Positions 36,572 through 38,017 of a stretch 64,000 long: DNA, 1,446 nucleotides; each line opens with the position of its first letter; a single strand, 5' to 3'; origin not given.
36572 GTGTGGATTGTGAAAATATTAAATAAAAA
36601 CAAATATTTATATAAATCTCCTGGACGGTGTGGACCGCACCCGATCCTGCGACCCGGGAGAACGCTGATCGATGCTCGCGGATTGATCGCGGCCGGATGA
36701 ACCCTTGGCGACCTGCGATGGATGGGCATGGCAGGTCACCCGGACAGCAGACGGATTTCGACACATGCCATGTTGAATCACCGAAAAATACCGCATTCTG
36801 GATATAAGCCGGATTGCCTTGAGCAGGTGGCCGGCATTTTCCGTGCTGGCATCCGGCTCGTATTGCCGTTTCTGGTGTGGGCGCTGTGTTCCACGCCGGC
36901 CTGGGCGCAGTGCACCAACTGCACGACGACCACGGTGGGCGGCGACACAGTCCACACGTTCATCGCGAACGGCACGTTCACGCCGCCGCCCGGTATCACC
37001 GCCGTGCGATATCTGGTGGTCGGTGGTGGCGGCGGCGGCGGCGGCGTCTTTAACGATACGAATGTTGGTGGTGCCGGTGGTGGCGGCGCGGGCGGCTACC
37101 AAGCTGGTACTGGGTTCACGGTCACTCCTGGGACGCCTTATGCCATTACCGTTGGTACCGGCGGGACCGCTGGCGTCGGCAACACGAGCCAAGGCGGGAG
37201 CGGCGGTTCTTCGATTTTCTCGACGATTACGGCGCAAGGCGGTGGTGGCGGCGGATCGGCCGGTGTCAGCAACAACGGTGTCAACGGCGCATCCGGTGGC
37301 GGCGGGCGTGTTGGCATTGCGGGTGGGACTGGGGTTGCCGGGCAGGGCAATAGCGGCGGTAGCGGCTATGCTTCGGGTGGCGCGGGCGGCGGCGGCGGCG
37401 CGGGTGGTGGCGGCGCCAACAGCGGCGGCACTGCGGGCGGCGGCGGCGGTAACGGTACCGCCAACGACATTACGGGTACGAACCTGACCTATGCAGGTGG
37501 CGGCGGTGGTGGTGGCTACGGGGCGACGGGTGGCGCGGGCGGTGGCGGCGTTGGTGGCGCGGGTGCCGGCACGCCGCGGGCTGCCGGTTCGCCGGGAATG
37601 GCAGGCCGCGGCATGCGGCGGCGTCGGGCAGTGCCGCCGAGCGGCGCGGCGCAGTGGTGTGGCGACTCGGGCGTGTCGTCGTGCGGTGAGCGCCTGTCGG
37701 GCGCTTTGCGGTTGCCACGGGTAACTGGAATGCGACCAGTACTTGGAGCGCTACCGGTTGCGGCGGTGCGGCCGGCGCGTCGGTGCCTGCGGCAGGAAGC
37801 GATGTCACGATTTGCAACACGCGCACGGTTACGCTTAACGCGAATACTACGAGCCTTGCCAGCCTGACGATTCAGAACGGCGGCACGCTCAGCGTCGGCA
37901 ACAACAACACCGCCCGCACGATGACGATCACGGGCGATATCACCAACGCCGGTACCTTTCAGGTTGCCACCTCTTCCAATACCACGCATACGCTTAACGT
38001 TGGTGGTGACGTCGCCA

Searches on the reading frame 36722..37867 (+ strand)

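Call 9: search_protein_families(library=pfam, proteins=[window:36722-37867:+])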
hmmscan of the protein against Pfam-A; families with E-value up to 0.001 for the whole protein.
window:36722-37867:+ (381 aa): 1 family
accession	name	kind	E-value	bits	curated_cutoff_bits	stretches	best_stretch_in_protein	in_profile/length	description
PF21722.4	Gly_rich_2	-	1.1e-14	55.4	24.3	1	84-296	4-220/226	Glycine-rich domain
